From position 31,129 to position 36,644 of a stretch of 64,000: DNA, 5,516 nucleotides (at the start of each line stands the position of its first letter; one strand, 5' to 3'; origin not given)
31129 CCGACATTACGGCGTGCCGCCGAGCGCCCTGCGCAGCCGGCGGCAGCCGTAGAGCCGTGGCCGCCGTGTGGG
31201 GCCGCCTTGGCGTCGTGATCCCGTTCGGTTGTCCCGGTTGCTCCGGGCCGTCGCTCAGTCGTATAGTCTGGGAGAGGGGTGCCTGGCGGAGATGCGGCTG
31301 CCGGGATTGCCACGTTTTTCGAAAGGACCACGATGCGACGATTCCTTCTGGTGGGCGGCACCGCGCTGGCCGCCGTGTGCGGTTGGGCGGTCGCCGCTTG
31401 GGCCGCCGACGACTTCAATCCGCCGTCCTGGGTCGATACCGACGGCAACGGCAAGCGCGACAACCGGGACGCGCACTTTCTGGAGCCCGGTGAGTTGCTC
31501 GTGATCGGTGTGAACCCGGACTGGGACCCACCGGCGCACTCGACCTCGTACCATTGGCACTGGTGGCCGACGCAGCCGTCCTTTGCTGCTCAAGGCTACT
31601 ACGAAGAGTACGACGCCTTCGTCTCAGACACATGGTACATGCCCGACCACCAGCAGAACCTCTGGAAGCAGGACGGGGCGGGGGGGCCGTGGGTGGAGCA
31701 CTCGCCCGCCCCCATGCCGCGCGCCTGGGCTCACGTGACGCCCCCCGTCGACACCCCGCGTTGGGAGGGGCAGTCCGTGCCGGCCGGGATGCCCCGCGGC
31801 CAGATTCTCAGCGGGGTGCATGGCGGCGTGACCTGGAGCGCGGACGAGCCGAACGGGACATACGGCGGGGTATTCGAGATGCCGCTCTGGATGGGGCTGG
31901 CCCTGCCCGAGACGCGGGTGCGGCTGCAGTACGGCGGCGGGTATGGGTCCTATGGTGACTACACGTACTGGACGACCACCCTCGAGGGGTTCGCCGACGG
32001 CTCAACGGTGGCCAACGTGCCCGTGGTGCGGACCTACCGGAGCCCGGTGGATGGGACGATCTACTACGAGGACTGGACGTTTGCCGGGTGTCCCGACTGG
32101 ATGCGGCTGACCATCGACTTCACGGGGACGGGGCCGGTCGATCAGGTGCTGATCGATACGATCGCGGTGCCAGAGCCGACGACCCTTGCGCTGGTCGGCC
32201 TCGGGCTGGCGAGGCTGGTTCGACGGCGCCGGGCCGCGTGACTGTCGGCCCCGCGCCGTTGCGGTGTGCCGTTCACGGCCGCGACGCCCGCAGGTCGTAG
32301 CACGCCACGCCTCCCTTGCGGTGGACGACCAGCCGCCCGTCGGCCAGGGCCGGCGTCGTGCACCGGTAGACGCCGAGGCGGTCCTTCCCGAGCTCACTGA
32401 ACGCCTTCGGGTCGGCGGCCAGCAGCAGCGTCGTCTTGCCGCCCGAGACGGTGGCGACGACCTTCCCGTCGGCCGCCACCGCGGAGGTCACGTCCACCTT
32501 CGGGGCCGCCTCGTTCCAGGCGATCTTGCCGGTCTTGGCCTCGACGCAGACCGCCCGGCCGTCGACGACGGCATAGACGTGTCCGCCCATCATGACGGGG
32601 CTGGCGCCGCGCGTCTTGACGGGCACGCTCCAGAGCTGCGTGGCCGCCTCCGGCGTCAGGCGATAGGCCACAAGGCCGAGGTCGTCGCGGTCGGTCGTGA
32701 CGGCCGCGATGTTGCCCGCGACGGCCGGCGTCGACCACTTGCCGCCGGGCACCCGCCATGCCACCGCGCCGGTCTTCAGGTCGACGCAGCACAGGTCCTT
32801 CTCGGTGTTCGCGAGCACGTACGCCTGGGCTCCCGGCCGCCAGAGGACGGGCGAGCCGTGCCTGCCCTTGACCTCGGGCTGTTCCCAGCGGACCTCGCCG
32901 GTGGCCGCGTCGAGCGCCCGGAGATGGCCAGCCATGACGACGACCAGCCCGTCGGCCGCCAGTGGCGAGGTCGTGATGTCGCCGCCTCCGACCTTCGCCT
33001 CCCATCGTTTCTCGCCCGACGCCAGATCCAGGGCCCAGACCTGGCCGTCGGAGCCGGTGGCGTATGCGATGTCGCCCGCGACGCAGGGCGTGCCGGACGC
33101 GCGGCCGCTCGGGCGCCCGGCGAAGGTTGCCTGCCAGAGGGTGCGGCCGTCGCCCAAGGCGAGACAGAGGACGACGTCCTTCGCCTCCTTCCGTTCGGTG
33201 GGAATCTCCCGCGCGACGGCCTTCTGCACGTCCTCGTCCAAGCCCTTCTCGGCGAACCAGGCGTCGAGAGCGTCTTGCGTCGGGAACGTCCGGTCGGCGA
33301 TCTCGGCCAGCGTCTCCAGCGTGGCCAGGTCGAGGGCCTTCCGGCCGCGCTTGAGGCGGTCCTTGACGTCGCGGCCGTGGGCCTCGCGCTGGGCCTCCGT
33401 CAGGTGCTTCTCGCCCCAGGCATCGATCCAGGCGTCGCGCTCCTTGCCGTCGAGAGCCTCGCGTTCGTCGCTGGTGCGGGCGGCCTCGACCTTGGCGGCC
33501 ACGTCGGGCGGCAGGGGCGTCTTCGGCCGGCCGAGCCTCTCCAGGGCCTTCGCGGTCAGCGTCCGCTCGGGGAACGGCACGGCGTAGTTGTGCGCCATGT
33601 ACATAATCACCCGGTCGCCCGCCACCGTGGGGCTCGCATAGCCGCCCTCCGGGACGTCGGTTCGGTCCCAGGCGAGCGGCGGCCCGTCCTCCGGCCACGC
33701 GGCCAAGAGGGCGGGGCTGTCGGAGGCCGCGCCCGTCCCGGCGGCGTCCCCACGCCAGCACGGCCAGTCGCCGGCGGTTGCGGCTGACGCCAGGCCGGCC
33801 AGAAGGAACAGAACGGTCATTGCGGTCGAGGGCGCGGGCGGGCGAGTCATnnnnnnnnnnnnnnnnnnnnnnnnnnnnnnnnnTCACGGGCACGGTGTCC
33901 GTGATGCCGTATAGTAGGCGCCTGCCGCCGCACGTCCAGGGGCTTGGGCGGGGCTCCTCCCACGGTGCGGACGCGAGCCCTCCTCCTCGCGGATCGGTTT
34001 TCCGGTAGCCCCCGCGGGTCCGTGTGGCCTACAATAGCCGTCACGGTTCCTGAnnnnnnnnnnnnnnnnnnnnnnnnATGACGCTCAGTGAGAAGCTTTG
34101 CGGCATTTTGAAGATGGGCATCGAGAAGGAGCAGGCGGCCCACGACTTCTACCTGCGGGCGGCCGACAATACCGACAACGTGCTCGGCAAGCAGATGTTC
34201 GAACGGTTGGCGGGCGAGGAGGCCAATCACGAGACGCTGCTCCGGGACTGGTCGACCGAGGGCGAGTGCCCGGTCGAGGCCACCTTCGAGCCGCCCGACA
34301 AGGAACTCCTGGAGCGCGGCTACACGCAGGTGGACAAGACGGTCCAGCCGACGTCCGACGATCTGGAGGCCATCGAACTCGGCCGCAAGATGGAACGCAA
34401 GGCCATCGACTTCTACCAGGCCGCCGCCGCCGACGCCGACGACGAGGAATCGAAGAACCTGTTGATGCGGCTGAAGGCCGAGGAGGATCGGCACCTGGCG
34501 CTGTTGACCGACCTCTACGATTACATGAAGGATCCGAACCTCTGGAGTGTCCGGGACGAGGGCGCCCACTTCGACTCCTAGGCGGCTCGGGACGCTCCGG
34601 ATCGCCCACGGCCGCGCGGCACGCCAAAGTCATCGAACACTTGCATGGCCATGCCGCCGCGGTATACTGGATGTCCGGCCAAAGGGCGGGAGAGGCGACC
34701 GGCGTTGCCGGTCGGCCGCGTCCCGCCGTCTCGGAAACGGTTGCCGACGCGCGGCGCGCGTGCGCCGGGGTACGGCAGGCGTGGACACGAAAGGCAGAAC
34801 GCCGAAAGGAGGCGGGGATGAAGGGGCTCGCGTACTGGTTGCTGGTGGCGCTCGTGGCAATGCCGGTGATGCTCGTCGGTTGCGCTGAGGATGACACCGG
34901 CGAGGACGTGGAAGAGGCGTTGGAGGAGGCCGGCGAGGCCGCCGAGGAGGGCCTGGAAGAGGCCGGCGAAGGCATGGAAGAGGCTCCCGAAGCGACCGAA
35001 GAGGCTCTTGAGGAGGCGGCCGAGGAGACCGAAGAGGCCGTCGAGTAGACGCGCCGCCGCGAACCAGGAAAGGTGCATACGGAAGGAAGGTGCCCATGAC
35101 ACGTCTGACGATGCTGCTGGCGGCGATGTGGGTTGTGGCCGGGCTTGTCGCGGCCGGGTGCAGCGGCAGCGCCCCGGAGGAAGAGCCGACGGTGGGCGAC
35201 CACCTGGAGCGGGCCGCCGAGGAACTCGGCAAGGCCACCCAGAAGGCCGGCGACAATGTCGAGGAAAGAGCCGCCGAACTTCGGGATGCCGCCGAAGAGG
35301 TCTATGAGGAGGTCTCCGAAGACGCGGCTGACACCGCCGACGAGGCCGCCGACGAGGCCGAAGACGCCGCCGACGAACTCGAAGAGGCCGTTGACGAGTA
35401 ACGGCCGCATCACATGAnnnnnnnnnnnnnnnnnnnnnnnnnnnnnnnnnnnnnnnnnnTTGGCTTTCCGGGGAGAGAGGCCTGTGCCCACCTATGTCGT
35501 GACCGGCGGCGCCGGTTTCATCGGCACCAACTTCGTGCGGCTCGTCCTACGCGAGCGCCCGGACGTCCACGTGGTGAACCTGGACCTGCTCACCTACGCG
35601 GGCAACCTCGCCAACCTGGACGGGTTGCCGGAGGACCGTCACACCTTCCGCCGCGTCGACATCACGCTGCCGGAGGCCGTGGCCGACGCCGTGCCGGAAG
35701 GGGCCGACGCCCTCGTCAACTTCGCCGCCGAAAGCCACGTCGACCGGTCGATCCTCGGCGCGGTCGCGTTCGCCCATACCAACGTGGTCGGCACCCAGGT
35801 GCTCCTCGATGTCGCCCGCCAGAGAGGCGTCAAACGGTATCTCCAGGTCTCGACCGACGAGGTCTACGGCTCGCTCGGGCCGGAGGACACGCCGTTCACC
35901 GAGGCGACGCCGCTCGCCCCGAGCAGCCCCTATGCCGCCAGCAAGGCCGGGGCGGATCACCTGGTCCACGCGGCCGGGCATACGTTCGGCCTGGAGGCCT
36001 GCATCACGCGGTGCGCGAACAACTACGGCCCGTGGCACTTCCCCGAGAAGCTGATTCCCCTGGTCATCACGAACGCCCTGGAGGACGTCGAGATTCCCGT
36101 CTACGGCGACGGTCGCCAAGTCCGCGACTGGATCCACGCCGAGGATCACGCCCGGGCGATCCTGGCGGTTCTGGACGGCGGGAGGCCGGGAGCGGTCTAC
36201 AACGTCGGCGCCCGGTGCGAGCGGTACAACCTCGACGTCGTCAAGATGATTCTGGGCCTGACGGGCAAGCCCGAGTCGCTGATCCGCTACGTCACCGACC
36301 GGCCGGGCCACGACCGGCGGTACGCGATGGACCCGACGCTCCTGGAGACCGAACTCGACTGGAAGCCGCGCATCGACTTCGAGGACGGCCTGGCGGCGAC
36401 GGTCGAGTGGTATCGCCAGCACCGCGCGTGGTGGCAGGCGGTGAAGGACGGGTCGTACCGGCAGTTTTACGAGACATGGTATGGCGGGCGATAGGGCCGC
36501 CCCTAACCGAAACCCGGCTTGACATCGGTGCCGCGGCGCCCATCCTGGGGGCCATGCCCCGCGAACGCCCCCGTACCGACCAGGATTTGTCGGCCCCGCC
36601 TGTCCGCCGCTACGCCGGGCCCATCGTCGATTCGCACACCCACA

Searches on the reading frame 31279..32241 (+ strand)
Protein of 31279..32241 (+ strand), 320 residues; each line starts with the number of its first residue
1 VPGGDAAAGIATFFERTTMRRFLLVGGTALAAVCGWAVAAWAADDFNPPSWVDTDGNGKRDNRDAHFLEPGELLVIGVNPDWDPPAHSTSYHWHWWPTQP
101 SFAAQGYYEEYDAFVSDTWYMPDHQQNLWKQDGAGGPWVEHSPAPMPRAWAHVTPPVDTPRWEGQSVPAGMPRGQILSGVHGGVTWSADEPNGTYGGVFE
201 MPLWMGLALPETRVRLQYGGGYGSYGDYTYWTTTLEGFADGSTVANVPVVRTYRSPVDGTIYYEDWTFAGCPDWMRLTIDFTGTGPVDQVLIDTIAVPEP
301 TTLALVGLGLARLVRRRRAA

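Call 19: search_protein_families(library=pfam, proteins=[window:31279-32241:+], max_evalue=0.001)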
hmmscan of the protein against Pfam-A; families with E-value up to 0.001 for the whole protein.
window:31279-32241:+ (320 aa): 1 family
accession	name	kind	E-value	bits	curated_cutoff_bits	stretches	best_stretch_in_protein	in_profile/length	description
PF07589.16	PEP-CTERM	-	3.6e-05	24.1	20.7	1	296-318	1-24/24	PEP-CTERM motif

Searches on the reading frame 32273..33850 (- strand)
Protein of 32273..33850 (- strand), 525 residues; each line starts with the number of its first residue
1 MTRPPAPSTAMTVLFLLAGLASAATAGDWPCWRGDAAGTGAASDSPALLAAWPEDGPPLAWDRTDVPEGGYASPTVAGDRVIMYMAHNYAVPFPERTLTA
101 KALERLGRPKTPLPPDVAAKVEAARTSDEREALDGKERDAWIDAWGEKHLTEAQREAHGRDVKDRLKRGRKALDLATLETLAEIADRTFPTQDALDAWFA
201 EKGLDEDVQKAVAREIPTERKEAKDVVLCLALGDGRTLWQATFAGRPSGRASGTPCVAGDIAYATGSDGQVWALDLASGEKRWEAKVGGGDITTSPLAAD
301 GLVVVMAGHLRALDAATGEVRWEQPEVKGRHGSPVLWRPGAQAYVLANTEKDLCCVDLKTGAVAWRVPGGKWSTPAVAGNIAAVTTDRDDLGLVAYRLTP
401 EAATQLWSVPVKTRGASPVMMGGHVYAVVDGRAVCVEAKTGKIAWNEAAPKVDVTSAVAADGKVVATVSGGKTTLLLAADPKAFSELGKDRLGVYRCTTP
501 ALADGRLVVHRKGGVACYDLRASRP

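Call 19: search_protein_families(library=pfam, proteins=[window:32273-33850:-], max_evalue=0.001)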
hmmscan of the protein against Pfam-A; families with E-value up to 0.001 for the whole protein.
window:32273-33850:- (525 aa): 5 families
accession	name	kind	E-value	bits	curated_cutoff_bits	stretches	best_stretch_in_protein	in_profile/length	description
PF13360.13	PQQ_2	-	5.3e-28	98.7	27.6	2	224-366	2-143/233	Outer membrane protein assembly factor BamB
PF13570.13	Beta-prop_ACSF4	-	1.3e-14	54.8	133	1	226-371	30-175/329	Beta-alanine-activating enzyme, beta-propeller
PF01011.28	PQQ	-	2.2e-10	40.3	26.7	0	250-286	48-84/595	Glucose/ethanol/alcohol dehydrogenase, beta-propeller domain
PF25293.1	Beta-prop_EMC1_N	-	7e-05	23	34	0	224-324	40-145/219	EMC1 N-terminal beta-propeller domain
PF23727.1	Beta-prop_FAM234A_B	-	0.00018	20.6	26.4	0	255-336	50-131/467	FAM234A/B beta-propeller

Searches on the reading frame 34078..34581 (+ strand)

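Call 19: search_protein_families(library=pfam, proteins=[window:34078-34581:+], max_evalue=0.001)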
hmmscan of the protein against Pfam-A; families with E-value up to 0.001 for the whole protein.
window:34078-34581:+ (167 aa): 4 families
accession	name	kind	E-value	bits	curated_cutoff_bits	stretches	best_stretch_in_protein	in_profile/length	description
PF02915.23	Rubrerythrin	-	9.5e-16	58.9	22.8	1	10-147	2-137/137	Rubrerythrin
PF13668.12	Ferritin_2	-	1.7e-06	28.7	24.7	1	10-146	5-135/138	Ferritin-like domain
PF09537.16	DUF2383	-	5.4e-05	23.7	30.8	0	107-145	14-52/111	Domain of unknown function (DUF2383)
PF22277.2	EncFtn-like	-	0.00022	21.4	27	0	105-143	25-63/85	EncFtn-like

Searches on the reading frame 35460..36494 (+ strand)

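Call 19: search_protein_families(library=pfam, proteins=[window:35460-36494:+], max_evalue=0.001)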
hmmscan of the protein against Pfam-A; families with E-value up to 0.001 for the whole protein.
window:35460-36494:+ (344 aa): 8 families
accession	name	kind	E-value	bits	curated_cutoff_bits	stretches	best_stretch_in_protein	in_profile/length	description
PF16363.11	GDP_Man_Dehyd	-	3e-74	250.9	27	1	14-312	2-330/332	GDP-mannose 4,6 dehydratase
PF01370.27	Epimerase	-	1.1e-65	221.9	20.9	1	13-250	2-240/240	NAD dependent epimerase/dehydratase family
PF01073.25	3Beta_HSD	-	4.4e-17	62.4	22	1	13-235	1-227/280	3-beta hydroxysteroid dehydrogenase/isomerase family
PF04321.23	RmlD_sub_bind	-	9.1e-13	48.4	27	1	13-247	4-210/287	RmlD substrate binding domain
PF07993.18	NAD_binding_4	-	1.6e-10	41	20.1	1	68-186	75-205/258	Male sterility protein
PF02719.21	Polysacc_synt_2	-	6.2e-08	32.6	20.2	1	13-134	2-130/293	Polysaccharide biosynthesis protein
PF13460.12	NAD_binding_10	-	7e-08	33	27.2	1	16-174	1-136/184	NAD(P)H-binding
PF00106.31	adh_short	-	0.00073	19.5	26.6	0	13-80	4-70/195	short chain dehydrogenase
